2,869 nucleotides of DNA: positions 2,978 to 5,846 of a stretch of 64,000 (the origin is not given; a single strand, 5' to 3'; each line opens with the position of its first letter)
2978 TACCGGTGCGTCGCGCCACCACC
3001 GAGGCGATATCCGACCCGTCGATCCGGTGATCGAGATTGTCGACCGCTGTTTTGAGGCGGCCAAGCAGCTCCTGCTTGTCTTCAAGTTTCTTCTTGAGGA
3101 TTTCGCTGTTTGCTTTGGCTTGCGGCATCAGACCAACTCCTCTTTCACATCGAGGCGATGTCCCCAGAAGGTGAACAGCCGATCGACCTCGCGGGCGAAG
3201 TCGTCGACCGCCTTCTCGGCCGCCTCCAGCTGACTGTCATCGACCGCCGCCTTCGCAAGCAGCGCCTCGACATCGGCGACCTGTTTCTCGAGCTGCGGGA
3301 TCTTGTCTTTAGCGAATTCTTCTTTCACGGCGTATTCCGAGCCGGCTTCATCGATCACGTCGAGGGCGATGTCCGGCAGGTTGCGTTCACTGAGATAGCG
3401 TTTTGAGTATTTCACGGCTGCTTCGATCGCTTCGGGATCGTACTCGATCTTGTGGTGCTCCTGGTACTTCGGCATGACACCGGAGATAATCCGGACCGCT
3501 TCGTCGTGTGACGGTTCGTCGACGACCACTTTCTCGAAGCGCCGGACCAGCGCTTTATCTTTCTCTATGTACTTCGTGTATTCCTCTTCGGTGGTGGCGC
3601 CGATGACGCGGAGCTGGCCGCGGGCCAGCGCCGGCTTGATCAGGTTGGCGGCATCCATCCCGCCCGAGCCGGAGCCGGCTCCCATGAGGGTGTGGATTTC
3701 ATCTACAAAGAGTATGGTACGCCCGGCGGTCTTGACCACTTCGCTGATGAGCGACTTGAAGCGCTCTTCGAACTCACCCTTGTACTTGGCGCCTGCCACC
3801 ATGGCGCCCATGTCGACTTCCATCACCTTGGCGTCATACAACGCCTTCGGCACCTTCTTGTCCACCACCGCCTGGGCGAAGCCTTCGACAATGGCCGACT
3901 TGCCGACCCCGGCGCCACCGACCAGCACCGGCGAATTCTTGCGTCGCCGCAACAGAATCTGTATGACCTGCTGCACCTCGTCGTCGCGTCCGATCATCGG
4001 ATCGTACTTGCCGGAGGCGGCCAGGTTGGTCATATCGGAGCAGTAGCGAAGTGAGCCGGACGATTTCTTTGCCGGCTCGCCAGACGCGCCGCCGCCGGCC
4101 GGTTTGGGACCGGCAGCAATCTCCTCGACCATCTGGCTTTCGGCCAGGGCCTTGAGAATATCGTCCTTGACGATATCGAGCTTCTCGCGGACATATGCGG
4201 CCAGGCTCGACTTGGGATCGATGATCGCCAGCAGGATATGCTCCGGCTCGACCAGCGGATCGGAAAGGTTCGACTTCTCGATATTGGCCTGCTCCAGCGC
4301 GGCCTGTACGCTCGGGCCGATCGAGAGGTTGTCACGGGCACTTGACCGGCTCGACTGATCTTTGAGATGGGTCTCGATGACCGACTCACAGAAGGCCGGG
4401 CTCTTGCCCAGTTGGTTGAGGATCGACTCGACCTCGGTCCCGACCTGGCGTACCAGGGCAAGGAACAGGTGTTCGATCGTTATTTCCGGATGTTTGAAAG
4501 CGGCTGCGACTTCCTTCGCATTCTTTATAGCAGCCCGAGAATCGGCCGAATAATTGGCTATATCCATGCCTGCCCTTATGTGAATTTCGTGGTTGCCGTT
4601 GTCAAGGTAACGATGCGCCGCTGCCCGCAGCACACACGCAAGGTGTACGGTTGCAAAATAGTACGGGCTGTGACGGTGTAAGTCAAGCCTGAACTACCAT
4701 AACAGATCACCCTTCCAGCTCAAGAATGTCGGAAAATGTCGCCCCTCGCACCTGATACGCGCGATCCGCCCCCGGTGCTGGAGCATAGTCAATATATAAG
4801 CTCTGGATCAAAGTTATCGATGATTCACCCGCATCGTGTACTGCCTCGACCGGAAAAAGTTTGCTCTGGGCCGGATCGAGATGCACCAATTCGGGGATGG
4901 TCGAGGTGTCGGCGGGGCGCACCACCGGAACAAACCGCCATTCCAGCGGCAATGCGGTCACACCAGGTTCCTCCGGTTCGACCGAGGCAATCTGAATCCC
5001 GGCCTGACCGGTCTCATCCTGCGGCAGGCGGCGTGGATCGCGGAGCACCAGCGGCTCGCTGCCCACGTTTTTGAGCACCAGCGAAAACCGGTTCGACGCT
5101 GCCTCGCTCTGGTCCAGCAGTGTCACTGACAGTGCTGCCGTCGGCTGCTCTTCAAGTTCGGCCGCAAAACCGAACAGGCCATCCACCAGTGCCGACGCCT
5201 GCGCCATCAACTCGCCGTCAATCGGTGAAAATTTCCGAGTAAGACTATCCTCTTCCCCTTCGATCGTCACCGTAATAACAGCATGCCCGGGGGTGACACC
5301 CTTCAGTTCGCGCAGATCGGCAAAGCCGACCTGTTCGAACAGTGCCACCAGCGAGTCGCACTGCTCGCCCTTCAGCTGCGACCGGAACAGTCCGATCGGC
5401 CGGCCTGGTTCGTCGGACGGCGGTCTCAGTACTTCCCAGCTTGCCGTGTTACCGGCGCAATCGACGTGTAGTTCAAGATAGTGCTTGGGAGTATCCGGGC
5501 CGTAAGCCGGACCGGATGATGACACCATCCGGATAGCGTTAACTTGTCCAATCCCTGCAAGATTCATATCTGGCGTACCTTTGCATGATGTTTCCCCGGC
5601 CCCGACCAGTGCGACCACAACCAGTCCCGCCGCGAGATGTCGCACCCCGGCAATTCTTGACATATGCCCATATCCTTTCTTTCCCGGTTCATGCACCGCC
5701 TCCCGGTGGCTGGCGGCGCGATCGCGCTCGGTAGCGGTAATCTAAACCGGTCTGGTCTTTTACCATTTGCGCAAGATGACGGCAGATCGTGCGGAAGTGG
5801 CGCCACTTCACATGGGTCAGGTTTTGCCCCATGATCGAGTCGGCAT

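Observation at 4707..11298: T6SS cargo island: PAAR spike protein plus two candidate effector/immunity pairs from families I cannot name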

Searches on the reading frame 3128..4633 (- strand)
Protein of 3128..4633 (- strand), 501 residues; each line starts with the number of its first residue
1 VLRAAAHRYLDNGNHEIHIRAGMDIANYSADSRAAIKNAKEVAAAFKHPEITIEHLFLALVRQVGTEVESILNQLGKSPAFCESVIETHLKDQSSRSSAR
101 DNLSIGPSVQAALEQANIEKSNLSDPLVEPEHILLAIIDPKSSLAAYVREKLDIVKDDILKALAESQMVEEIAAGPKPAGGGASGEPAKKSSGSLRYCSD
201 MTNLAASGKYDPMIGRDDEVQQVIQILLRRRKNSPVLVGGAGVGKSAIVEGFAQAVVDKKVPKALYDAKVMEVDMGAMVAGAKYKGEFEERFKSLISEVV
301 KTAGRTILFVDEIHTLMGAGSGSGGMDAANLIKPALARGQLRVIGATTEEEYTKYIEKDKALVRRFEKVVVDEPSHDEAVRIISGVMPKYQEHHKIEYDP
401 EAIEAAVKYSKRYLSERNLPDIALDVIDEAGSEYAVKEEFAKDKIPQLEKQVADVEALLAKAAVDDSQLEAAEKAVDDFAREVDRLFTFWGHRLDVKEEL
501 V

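Call 4: search_protein_families(library=pfam, proteins=[window:3128-4633:-], max_evalue=0.01)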
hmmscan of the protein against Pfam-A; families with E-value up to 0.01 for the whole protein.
window:3128-4633:- (501 aa): 9 families
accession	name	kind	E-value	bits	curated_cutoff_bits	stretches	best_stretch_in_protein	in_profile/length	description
PF17871.7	AAA_lid_9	-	3.1e-25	88.5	22.8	1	375-470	1-96/104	AAA lid domain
PF00004.35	AAA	-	1.1e-11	45.7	21.2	1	236-370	2-127/131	ATPase family associated with various cellular activities (AAA)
PF02861.25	Clp_N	-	1.2e-11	45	20.7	2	39-90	1-52/53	Clp amino terminal domain, pathogenicity island component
PF13191.12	AAA_16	-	2.1e-07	32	32.6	1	214-259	3-51/167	AAA ATPase domain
PF05621.17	TniB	-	3.4e-07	30.3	22.4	1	290-372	105-185/189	Bacterial TniB protein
PF20703.3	nSTAND1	-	0.00048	20.3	27.1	1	214-385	17-198/379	Novel STAND NTPase 1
PF13401.12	AAA_22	-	0.0037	18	27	0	231-332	4-104/130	AAA domain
PF01637.24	ATPase_2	-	0.0049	17.2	33.2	0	216-384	4-153/225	ATPase domain predominantly from Archaea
PF16326.10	ABC_tran_CTD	-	0.0061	17.2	32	0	443-490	15-64/69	ABC transporter C-terminal domain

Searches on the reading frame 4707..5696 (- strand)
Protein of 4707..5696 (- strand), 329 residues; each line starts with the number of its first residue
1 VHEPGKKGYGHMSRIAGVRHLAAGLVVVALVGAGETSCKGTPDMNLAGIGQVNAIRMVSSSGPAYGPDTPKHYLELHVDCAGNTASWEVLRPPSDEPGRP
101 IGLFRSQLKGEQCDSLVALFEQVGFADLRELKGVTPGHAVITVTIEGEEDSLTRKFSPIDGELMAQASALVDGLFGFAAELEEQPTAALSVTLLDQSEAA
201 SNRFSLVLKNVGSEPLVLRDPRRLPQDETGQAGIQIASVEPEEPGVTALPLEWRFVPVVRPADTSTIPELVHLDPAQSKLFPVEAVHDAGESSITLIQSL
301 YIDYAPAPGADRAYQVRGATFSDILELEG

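Call 3: search_protein_families(library=pfam, proteins=[window:4707-5696:-], max_evalue=0.1)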
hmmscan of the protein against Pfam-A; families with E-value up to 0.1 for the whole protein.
window:4707-5696:- (329 aa): 1 family
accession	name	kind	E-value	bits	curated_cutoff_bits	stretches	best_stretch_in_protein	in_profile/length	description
PF14016.12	DUF4232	-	0.072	13.7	27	0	186-219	3-36/129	Domain of unknown function (DUF4232)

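Call 6: search_protein_families(library=ncbifam, proteins=[window:4707-5696:-], max_evalue=0.1)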
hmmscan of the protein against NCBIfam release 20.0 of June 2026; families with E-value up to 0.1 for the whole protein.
window:4707-5696:- (329 aa): 0 families
